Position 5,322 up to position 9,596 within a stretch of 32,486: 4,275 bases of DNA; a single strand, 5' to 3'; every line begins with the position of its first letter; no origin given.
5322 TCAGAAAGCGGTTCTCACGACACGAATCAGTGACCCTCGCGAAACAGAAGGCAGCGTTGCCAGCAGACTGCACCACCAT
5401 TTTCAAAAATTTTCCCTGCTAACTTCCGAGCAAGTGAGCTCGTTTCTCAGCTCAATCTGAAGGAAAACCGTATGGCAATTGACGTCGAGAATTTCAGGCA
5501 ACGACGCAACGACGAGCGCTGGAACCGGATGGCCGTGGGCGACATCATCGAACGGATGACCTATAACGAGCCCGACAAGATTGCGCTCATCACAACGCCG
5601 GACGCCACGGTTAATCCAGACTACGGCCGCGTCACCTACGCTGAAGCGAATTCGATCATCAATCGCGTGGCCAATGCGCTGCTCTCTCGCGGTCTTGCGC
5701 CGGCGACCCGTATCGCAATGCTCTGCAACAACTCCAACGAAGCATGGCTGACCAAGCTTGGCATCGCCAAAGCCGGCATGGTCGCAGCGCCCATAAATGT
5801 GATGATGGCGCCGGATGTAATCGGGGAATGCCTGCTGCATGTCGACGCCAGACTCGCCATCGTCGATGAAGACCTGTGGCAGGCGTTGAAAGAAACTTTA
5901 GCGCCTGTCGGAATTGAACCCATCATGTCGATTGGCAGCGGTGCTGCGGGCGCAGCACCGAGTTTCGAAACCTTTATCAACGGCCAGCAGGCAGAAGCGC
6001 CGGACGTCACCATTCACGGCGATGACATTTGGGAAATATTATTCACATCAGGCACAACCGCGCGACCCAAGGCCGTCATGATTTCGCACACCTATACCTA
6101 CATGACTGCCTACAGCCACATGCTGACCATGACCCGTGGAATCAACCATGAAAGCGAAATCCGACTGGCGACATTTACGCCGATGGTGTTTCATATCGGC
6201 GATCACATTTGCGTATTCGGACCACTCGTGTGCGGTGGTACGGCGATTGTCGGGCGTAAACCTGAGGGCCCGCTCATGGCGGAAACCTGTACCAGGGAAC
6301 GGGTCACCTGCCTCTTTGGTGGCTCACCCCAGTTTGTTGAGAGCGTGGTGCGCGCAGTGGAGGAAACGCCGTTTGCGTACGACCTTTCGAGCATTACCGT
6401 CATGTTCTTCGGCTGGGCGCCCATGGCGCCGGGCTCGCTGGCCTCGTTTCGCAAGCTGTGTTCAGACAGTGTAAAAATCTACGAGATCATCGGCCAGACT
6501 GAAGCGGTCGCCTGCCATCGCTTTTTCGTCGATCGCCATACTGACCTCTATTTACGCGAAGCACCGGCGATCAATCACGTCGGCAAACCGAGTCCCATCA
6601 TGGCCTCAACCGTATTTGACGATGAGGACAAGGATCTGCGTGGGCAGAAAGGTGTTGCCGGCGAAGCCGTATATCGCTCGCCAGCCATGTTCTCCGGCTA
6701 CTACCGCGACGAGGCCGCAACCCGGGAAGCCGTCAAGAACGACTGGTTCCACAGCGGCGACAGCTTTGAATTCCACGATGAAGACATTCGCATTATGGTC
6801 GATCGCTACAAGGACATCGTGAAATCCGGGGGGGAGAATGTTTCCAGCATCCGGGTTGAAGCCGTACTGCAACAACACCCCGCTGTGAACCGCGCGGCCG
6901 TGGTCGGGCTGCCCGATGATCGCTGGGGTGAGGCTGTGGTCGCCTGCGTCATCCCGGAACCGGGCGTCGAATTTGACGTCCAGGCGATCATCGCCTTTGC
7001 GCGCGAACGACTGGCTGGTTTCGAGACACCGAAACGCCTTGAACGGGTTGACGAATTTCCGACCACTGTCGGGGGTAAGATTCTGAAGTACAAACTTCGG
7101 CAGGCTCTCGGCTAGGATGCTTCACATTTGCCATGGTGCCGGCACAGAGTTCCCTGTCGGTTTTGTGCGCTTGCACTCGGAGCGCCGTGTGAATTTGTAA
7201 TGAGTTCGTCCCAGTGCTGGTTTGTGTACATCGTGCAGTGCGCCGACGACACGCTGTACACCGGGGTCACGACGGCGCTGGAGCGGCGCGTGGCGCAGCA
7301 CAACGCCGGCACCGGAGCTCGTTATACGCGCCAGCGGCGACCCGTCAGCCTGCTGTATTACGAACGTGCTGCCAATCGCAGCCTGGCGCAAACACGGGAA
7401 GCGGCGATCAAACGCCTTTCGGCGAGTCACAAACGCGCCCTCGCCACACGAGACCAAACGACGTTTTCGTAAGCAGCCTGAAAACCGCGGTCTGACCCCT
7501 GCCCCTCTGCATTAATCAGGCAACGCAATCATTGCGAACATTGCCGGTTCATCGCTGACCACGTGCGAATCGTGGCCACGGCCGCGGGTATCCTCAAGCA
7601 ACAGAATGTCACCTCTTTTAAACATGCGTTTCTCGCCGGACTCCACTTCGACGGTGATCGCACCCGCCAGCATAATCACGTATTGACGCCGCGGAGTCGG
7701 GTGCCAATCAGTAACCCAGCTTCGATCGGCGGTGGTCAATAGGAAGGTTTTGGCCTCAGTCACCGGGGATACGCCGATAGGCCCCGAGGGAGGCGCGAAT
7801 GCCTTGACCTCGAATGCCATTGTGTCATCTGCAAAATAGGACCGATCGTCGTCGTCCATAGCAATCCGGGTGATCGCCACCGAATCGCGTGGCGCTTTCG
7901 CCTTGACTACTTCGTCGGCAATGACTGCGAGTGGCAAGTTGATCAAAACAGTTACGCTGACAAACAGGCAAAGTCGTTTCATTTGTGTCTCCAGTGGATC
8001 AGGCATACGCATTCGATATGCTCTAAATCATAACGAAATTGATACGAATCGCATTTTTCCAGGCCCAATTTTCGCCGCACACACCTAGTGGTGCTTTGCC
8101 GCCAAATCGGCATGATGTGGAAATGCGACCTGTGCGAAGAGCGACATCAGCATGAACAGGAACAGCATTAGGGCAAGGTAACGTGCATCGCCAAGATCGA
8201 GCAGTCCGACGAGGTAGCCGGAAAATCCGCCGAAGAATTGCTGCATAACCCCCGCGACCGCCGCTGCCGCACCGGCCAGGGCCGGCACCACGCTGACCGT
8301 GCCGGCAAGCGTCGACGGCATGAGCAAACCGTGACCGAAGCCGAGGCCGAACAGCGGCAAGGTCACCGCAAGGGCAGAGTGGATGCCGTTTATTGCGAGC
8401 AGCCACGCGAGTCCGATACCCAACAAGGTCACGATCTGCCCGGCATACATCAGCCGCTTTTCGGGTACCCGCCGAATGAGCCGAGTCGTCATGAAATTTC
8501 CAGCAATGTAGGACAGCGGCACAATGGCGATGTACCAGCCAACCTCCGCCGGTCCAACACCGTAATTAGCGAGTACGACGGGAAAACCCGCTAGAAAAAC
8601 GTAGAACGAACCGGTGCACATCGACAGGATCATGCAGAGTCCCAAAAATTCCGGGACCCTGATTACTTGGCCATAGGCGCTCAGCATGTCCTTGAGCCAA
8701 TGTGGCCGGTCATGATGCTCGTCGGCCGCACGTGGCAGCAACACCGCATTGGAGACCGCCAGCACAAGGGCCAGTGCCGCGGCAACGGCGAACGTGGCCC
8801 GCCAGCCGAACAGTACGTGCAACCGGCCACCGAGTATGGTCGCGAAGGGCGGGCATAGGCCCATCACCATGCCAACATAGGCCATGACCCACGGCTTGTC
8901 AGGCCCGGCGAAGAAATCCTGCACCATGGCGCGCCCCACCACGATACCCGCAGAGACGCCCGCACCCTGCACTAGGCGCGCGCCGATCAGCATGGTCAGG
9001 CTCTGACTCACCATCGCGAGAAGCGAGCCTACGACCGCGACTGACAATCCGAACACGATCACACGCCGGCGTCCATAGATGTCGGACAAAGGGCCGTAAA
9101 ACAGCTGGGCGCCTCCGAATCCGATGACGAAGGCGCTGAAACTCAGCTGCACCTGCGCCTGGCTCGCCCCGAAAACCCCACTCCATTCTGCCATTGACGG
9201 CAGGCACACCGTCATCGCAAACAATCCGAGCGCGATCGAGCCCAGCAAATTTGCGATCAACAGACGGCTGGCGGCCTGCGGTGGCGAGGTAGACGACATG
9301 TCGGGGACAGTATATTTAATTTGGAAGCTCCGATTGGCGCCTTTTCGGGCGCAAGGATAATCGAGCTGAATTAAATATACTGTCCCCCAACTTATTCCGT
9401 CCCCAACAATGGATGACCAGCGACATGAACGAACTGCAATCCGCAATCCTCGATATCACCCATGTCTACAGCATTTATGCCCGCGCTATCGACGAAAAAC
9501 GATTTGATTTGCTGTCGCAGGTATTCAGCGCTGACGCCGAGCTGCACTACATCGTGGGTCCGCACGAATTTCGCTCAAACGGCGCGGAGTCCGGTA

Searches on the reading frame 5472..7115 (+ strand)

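Call 32: search_protein_families(library=pfam, proteins=[window:5472-7115:+], max_evalue=0.001)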
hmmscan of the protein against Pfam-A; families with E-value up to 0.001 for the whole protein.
window:5472-7115:+ (547 aa): 2 families
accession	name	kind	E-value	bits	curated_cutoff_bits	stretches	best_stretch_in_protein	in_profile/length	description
PF00501.34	AMP-binding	-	1.2e-59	202.5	29.9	1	31-411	6-384/384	AMP-binding enzyme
PF13193.12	AMP-binding_C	-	2.2e-18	67.4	24.5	1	462-536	2-76/76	AMP-binding enzyme C-terminal domain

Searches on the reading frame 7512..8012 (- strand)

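Call 32: search_protein_families(library=pfam, proteins=[window:7512-8012:-], max_evalue=0.001)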
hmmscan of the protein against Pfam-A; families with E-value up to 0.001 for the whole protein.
window:7512-8012:- (166 aa): 2 families
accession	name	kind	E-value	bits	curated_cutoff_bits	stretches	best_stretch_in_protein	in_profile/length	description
PF07883.17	Cupin_2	-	8.8e-05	22.6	27.2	1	101-162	11-69/70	Cupin domain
PF12852.13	Cupin_6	-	0.00044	20.5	26.7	1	87-161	14-83/183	Cupin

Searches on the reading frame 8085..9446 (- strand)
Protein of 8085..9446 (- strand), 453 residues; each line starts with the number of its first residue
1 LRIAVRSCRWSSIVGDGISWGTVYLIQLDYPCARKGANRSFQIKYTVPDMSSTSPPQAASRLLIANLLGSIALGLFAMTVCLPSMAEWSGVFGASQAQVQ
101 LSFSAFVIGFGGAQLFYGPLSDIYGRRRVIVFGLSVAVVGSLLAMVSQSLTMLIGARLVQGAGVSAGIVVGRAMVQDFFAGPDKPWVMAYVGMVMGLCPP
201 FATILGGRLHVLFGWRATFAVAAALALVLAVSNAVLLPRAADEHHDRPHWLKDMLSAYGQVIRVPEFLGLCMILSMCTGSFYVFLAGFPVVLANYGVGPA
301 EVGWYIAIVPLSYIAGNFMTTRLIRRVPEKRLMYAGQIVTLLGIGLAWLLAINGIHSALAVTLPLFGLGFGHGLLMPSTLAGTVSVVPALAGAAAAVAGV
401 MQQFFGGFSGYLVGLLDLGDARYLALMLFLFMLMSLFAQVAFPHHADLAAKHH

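Call 32: search_protein_families(library=pfam, proteins=[window:8085-9446:-], max_evalue=0.001)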
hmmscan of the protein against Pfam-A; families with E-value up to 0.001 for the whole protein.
window:8085-9446:- (453 aa): 3 families
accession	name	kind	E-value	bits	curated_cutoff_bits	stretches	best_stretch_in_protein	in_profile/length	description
PF07690.21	MFS_1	-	5.7e-45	154.2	33.4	1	70-409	4-345/347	Major Facilitator Superfamily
PF13347.12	MFS_2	-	6.2e-07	28.7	27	1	188-415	143-379/427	MFS/sugar transport protein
PF00083.30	Sugar_tr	-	2.1e-06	27.4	22.3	1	95-169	44-121/452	Sugar (and other) transporter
